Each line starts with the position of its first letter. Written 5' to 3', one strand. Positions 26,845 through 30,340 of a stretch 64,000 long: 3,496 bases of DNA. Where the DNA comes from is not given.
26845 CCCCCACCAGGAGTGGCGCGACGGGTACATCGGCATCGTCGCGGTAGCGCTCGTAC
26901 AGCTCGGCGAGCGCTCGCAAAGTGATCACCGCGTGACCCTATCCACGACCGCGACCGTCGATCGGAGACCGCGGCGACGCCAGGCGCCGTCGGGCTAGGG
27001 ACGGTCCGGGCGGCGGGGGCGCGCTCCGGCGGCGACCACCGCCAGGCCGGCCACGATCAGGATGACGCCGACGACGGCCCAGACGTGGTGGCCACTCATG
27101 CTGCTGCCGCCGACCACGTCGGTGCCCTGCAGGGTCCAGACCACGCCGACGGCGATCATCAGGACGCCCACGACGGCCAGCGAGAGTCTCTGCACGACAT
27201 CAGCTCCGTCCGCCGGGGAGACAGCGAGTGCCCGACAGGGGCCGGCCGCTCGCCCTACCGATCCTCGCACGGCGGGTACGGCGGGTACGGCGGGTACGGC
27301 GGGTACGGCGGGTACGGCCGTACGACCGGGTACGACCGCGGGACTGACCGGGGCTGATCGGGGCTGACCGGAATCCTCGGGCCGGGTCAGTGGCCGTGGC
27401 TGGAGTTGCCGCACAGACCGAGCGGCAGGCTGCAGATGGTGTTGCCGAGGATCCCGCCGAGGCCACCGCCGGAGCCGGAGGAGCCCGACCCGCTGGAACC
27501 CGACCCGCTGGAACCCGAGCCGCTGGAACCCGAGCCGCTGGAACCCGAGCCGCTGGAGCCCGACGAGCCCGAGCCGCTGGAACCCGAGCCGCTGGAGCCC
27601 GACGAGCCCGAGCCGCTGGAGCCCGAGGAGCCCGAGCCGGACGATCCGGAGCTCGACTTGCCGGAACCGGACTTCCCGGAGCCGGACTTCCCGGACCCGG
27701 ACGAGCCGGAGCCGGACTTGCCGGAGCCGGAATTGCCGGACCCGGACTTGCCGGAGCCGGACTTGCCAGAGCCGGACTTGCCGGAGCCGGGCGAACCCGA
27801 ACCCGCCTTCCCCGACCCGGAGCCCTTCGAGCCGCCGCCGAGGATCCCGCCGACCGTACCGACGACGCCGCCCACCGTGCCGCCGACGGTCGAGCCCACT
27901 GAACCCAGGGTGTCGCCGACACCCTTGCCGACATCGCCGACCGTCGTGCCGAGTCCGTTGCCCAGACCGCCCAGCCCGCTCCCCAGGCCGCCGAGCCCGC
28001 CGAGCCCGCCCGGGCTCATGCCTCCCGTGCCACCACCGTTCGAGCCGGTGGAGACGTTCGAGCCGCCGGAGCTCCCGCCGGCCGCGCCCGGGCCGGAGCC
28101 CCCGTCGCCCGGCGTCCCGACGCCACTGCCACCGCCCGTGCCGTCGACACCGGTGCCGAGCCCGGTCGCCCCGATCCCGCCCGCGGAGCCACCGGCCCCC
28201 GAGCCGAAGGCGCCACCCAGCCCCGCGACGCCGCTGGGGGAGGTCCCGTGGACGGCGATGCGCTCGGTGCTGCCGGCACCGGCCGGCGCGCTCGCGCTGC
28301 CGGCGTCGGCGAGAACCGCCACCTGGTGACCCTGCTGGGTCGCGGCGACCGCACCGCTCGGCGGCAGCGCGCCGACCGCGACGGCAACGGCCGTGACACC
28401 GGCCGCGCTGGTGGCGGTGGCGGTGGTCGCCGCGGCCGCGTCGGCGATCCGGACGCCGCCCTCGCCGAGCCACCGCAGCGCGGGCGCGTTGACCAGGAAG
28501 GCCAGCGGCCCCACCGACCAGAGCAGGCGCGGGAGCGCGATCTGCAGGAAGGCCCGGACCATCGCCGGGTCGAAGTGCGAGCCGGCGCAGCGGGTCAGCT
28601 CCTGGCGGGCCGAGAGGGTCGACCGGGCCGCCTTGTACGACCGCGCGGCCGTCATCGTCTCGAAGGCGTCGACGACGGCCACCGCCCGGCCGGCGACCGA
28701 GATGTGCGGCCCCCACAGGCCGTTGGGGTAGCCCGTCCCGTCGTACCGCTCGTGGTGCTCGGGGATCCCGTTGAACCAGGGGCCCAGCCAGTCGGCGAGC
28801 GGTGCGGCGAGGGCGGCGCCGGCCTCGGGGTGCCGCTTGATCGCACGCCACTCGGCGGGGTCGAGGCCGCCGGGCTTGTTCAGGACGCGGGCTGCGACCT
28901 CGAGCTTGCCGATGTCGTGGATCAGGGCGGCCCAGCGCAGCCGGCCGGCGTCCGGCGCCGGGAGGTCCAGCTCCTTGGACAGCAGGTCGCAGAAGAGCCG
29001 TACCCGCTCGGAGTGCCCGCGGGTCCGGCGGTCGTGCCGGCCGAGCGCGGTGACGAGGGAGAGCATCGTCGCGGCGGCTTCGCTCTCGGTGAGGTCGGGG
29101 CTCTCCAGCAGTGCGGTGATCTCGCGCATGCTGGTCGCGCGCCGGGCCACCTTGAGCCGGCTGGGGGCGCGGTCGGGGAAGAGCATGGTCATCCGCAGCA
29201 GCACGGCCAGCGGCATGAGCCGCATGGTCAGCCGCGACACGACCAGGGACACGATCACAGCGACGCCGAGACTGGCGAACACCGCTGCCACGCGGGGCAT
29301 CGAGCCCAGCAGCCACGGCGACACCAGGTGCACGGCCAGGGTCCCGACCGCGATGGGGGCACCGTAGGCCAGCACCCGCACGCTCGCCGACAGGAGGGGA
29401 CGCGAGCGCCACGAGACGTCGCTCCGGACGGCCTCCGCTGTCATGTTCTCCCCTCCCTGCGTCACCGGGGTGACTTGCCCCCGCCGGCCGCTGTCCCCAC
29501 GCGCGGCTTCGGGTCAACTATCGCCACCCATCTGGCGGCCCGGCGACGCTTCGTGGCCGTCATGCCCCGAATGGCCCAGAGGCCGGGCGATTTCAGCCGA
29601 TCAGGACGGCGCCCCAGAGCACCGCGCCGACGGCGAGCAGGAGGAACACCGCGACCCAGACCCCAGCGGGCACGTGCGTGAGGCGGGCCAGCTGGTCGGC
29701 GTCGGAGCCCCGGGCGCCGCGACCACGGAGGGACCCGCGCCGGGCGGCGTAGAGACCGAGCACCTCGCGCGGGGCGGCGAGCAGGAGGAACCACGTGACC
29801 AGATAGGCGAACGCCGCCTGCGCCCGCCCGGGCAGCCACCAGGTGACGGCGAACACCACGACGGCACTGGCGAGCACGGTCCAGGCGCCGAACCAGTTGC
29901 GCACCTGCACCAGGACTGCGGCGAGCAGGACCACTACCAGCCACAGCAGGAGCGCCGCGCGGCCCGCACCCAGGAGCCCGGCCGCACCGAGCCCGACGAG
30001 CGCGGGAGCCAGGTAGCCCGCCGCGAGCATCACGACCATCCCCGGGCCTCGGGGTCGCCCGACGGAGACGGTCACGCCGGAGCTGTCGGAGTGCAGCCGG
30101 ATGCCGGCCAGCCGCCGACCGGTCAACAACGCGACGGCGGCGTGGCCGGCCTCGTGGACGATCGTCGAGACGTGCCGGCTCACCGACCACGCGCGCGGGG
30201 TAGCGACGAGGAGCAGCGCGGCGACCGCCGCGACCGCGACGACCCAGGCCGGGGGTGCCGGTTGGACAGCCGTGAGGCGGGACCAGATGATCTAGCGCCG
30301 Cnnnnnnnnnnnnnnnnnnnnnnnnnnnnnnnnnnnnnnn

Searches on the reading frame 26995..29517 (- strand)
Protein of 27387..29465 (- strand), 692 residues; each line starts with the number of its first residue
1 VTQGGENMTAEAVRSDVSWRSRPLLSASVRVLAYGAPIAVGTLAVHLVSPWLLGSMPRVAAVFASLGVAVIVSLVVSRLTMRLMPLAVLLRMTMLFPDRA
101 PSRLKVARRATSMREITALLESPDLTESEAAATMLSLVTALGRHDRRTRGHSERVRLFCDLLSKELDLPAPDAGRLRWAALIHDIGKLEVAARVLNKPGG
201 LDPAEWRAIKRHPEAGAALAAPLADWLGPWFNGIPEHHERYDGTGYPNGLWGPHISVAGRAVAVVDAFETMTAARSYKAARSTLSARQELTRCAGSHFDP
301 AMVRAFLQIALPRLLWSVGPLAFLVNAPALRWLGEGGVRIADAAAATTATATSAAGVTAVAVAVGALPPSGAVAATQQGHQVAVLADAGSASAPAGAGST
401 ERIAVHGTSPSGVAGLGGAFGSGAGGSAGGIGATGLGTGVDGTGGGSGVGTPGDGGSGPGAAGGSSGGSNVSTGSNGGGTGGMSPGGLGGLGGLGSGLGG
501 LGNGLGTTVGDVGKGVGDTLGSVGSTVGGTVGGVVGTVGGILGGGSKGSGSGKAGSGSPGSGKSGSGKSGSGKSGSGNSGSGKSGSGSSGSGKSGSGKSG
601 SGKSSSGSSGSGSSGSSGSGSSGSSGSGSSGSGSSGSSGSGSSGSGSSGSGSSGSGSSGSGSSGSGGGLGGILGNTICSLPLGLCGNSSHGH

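Call 53: search_protein_families(library=pfam, proteins=[window:27387-29465:-, window:26995-29517:-], max_evalue=0.001)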
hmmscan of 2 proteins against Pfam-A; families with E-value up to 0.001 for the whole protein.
window:27387-29465:- (692 aa): 2 families
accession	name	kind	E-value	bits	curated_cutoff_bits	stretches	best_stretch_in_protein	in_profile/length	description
PF13487.12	HD_5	-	1.5e-28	100.1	27.2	1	141-301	7-169/170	HD domain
PF01966.28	HD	-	3.3e-12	47.2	22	1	150-271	3-116/116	HD domain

window:26995-29517:- (840 aa): 0 families

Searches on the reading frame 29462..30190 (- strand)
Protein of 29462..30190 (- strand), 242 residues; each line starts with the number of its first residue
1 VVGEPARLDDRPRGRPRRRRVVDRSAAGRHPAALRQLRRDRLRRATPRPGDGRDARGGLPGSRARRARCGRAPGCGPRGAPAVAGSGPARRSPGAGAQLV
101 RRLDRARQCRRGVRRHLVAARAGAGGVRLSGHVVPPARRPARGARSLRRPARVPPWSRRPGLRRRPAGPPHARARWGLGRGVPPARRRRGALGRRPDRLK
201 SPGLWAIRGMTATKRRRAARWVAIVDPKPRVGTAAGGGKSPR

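Call 3: search_protein_families(library=pfam, proteins=[window:29462-30190:-])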
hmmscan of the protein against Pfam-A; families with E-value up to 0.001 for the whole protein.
window:29462-30190:- (242 aa): 0 families

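Call 17: search_protein_families(library=ncbifam, proteins=[window:29462-30190:-], max_evalue=0.01)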
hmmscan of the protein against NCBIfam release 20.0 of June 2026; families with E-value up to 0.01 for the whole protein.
window:29462-30190:- (242 aa): 0 families

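Call 53: search_protein_families(library=pfam, proteins=[window:29593-30183:-], max_evalue=0.001)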
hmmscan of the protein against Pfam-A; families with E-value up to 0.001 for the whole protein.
window:29593-30183:- (196 aa): 1 family
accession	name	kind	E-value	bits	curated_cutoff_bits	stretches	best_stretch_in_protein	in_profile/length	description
PF13398.12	Peptidase_M50B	-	1.2e-58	198.6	26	1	2-191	20-201/201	Peptidase M50B-like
